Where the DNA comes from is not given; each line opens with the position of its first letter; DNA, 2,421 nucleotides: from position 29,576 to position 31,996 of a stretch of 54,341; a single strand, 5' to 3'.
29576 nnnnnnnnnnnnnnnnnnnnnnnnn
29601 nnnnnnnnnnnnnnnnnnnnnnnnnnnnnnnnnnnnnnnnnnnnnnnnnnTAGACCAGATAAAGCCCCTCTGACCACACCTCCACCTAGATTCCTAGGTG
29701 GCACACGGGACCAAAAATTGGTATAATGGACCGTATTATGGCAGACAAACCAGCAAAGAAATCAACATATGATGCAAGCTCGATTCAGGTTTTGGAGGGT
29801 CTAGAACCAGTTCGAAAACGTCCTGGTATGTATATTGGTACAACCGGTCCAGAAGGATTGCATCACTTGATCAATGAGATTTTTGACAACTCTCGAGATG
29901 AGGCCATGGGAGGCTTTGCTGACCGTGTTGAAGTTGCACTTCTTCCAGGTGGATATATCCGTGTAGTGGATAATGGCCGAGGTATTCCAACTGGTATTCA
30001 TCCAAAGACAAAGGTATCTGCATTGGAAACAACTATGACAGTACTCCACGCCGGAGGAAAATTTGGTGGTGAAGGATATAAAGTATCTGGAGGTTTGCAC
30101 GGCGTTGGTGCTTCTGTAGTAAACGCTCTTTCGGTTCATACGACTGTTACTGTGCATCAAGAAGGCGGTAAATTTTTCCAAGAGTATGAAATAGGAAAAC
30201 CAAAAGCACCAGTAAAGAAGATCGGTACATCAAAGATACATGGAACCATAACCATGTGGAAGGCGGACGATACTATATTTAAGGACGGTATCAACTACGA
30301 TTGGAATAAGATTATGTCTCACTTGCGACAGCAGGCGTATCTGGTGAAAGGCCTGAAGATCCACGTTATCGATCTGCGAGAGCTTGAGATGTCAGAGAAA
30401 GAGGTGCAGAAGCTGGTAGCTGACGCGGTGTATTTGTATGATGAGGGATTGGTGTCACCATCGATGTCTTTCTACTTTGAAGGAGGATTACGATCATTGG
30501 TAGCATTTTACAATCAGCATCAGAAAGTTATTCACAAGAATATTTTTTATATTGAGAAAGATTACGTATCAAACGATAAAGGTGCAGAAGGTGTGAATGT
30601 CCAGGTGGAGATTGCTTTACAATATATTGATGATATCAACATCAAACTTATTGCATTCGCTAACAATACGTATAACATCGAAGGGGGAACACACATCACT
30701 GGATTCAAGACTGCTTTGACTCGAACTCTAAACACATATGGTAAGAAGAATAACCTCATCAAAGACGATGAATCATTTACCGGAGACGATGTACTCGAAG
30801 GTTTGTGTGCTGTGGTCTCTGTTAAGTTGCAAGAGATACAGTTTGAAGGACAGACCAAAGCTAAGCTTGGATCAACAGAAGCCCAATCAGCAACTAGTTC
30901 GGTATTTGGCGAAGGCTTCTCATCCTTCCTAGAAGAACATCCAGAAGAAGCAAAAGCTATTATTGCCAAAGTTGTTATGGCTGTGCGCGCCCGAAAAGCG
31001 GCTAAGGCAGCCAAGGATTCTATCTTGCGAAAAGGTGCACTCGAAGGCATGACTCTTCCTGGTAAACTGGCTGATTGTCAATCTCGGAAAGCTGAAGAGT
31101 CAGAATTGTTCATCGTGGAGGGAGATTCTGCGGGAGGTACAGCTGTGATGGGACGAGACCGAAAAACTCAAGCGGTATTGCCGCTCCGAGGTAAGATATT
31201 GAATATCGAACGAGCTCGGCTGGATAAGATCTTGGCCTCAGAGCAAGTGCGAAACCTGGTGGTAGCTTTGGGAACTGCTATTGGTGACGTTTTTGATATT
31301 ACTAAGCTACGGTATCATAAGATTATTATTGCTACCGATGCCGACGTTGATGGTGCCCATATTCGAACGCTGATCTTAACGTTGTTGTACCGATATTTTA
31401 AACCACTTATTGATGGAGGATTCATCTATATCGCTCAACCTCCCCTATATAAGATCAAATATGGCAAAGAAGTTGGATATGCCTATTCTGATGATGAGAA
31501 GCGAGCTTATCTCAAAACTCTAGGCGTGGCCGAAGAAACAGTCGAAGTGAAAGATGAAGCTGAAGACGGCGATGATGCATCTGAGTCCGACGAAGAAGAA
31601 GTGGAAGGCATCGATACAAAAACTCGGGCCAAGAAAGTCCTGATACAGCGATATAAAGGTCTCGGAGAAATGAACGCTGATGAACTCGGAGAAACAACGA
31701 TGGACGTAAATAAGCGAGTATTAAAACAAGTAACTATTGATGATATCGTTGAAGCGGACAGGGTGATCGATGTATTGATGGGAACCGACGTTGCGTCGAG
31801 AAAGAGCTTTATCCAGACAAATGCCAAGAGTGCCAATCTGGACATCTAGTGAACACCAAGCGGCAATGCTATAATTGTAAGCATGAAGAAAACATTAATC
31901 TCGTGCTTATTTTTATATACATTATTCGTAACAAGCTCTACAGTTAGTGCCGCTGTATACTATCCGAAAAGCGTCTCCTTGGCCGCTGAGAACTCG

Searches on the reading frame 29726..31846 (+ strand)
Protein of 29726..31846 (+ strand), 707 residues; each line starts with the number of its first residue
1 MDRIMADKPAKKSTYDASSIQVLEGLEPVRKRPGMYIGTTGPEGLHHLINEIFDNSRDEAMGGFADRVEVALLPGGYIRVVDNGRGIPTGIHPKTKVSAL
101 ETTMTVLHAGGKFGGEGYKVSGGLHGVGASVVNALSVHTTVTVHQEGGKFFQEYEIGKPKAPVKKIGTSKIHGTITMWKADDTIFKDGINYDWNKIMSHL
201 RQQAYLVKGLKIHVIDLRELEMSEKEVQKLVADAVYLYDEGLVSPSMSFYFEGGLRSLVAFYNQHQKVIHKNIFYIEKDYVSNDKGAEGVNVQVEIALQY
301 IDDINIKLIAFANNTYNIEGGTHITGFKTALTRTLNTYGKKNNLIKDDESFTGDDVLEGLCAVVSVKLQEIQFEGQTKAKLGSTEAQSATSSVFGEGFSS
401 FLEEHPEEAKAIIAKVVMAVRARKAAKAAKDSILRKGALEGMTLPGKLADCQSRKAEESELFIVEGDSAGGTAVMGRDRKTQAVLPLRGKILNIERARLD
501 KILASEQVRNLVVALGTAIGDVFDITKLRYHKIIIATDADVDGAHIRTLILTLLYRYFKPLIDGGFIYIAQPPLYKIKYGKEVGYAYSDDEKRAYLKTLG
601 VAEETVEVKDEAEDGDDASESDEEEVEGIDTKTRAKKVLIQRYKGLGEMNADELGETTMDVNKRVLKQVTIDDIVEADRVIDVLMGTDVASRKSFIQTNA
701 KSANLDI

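Call 102: search_protein_families(library=pfam, proteins=[window:29726-31846:+], max_evalue=0.0001)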
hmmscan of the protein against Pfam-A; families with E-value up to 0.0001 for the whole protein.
window:29726-31846:+ (707 aa): 4 families
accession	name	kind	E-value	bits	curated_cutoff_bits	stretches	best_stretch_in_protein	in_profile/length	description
PF00204.31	DNA_gyraseB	-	6e-52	176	27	1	254-431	1-172/173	DNA gyrase B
PF00986.26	DNA_gyraseB_C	-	4.7e-25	88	29.8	1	636-697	2-63/63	DNA gyrase B subunit, carboxyl terminus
PF01751.28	Toprim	-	1.9e-17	63.6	23.1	1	460-571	1-95/96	Toprim domain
PF02518.31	HATPase_c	-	1.9e-11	44.8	26.4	1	42-149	3-101/111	Histidine kinase-, DNA gyrase B-, and HSP90-like ATPase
